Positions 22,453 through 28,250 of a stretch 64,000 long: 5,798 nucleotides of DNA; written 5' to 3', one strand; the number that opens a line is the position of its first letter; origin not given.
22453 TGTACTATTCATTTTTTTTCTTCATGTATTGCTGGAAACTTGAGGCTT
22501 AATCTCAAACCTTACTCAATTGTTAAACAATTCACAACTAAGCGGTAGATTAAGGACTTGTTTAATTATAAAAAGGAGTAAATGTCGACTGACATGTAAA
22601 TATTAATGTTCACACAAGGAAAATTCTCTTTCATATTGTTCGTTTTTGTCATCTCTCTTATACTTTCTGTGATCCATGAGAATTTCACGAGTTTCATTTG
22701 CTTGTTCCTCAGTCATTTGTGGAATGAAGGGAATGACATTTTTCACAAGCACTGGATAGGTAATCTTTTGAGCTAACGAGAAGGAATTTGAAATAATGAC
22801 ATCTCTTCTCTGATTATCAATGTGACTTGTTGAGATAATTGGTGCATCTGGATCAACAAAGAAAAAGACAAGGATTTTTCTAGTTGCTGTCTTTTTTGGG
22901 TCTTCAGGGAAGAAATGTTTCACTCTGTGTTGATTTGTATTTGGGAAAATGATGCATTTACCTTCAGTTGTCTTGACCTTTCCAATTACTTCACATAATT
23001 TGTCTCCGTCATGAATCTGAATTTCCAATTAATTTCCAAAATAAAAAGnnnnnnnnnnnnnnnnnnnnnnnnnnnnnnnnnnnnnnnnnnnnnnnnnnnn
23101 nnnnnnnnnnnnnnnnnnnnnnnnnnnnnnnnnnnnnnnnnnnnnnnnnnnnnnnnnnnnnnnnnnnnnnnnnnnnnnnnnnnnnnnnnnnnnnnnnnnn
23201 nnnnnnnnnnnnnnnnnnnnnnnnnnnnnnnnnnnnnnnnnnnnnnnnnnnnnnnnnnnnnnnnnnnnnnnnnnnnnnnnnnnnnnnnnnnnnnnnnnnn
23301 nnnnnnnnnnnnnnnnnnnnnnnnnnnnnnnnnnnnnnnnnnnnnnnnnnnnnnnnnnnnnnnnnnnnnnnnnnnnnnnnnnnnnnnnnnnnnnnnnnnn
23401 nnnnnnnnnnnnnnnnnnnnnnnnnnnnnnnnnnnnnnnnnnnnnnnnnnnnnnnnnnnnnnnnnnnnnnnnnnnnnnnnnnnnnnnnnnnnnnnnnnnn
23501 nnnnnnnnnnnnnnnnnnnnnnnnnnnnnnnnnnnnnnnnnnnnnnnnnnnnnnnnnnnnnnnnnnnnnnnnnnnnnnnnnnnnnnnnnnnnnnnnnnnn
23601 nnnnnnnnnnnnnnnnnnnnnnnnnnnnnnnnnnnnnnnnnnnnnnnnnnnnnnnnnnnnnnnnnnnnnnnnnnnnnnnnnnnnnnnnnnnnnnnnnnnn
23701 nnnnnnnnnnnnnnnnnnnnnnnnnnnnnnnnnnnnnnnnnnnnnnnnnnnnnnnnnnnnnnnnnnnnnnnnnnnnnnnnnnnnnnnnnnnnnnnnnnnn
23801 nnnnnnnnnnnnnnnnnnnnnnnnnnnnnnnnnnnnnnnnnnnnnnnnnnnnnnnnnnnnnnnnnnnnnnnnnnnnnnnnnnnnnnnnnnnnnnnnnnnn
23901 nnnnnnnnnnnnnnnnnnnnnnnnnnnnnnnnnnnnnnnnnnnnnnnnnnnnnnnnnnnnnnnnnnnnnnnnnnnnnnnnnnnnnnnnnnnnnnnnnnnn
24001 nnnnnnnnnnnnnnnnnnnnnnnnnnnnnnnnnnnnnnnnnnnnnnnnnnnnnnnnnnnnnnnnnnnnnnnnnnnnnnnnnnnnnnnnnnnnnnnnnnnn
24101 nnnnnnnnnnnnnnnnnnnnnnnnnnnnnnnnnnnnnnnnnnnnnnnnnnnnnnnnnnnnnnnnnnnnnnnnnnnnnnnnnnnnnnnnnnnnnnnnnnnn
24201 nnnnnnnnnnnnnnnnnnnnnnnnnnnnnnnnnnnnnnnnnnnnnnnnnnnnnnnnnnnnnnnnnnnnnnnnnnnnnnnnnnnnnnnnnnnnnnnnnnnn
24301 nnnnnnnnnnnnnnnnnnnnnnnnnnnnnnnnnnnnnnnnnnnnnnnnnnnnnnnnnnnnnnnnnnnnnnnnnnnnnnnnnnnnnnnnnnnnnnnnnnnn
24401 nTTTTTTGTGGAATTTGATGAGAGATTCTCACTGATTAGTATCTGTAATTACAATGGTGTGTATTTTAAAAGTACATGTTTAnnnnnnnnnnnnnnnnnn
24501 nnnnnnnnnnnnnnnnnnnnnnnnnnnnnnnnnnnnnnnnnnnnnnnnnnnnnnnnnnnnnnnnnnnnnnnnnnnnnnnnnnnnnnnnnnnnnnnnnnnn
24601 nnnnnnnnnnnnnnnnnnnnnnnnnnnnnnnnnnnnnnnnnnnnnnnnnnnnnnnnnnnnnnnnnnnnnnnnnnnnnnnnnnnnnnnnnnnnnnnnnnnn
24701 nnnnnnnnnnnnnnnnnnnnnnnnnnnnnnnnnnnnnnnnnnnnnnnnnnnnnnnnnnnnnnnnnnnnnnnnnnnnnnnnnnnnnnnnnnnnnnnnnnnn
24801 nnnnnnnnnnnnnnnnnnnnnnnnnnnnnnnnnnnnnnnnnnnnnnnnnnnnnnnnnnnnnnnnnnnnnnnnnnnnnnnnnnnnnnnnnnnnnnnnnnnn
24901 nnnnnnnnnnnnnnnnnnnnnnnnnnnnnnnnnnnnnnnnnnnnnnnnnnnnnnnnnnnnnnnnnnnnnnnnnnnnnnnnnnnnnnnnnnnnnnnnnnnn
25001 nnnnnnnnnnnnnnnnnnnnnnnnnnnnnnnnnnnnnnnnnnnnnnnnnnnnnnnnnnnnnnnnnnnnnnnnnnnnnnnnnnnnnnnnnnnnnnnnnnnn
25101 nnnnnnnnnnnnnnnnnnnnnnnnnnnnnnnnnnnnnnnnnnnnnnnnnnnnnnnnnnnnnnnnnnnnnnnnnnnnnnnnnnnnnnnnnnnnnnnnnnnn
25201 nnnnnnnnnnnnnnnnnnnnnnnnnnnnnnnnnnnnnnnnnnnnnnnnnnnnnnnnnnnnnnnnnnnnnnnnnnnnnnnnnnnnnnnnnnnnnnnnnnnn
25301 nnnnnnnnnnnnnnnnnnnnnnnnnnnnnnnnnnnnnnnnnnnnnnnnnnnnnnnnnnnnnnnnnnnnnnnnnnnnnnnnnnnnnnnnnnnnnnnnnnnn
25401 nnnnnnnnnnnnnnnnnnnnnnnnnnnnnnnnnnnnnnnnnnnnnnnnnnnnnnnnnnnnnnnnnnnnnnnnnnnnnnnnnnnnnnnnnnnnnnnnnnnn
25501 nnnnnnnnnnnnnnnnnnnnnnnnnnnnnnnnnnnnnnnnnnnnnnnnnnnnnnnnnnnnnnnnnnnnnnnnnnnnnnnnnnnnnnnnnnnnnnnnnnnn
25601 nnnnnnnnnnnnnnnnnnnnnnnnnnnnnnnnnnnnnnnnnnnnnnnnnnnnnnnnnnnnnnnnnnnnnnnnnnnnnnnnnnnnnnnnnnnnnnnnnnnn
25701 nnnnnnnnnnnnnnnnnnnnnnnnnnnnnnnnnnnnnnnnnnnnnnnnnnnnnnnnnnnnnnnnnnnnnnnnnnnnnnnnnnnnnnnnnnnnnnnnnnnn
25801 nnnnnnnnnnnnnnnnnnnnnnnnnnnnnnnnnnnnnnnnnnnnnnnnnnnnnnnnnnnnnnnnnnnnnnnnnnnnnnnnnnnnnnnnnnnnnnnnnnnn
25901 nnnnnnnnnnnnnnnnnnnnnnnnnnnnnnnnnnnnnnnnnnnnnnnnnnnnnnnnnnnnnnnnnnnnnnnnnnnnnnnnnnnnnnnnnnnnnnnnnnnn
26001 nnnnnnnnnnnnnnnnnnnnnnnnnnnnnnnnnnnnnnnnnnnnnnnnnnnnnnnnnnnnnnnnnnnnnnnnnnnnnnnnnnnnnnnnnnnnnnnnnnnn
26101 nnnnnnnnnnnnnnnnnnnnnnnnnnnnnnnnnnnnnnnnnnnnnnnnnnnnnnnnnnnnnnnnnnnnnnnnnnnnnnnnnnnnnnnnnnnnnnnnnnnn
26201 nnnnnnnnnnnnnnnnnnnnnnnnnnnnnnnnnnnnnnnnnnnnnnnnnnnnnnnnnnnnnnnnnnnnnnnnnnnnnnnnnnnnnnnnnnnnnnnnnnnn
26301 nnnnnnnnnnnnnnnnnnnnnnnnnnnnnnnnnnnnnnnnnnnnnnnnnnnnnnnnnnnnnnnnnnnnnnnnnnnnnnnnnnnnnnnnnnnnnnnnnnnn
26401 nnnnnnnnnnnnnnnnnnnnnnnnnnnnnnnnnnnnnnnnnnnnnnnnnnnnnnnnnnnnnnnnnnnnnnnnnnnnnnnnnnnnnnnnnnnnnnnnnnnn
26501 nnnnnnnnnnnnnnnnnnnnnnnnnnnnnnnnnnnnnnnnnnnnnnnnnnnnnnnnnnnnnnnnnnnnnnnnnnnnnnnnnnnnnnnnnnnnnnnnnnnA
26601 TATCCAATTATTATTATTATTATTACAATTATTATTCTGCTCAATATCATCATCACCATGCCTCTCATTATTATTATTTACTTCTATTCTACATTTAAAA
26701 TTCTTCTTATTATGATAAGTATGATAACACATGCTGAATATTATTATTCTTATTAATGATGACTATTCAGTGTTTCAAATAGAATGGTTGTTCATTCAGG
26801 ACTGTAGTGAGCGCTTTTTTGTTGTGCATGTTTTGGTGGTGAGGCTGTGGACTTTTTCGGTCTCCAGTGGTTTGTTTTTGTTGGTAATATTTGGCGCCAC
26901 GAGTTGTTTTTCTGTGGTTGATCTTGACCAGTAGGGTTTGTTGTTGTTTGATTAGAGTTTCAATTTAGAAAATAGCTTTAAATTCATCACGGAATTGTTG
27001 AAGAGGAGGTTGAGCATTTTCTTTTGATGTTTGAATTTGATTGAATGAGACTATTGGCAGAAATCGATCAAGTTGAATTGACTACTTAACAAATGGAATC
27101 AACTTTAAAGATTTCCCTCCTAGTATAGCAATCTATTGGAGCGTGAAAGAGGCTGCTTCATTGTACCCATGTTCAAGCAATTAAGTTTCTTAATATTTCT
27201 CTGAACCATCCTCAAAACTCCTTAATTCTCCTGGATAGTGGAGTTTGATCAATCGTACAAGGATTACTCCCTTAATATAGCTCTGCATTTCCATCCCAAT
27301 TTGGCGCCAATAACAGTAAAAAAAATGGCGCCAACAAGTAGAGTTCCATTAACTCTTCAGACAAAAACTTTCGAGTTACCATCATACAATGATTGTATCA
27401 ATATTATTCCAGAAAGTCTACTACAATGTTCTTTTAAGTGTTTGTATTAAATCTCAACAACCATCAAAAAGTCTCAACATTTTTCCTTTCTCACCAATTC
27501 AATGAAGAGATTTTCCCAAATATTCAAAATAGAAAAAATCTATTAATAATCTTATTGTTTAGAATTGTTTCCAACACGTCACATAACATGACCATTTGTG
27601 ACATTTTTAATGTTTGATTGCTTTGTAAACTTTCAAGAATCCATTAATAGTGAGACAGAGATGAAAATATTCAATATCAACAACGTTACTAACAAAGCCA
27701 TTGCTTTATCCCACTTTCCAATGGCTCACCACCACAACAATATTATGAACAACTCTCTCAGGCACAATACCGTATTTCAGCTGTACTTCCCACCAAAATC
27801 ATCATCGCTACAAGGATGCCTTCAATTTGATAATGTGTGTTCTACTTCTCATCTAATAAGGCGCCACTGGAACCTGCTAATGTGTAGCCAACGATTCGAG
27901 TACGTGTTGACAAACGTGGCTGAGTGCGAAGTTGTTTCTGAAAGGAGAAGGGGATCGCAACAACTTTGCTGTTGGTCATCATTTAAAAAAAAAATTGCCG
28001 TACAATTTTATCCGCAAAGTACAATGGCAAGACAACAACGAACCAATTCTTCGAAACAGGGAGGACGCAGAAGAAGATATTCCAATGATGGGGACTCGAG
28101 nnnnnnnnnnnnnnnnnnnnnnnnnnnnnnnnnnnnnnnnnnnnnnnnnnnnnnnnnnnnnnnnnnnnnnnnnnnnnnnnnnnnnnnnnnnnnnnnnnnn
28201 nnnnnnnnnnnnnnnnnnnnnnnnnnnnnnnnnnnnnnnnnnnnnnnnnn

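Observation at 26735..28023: Cluster of E2F-like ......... motifs upstream of a PHO80/U-type cyclin gene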

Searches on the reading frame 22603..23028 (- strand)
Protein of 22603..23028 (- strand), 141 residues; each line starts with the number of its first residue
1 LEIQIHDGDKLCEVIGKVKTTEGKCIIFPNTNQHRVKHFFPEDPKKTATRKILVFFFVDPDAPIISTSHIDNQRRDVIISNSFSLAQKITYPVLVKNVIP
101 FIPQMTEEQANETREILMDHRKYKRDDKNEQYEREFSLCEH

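Call 33: search_protein_families(library=pfam, proteins=[window:22603-23028:-])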
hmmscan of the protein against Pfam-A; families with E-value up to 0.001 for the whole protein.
window:22603-23028:- (141 aa): 1 family
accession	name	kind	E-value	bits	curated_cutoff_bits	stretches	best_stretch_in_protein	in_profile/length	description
PF14033.12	DUF4246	-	3e-19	69.9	26.7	1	12-77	332-397/401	Protein of unknown function (DUF4246)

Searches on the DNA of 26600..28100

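Call 28: search_rna_families(source=window, start=26600, end=28100, threshold=evalue, max_evalue=5)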
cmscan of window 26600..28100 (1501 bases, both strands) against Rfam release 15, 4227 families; matches with E-value up to 5: 4.
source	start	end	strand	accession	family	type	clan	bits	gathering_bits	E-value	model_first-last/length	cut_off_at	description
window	27355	27452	-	RF00571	SNORD65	Gene; snRNA; snoRNA; CD-box;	CL00057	16.4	41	1.9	1-73/73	no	Small nucleolar RNA SNORD65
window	27412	27485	-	RF01166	sn3071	Gene; snRNA; snoRNA; CD-box;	-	16.3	40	5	1-77/77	no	Small nucleolar RNA sn3071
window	27749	27819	-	RF00284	SNORD74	Gene; snRNA; snoRNA; CD-box;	CL00069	15.7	41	3.4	1-80/80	no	Small nucleolar RNA SNORD74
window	27635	27726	+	RF02763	IsrM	Gene; sRNA;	-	11.4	376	2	115-204/329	no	IsrM sRNA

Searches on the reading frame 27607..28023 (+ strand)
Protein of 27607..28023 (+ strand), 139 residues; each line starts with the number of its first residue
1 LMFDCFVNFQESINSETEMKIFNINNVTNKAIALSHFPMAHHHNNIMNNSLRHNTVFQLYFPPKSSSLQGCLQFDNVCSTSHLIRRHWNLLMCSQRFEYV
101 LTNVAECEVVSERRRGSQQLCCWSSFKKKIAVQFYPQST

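Call 86: search_protein_families(library=pfam, proteins=[window:27607-28023:+], max_evalue=0.01)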
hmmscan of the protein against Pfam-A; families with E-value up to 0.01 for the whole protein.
window:27607-28023:+ (139 aa): 0 families
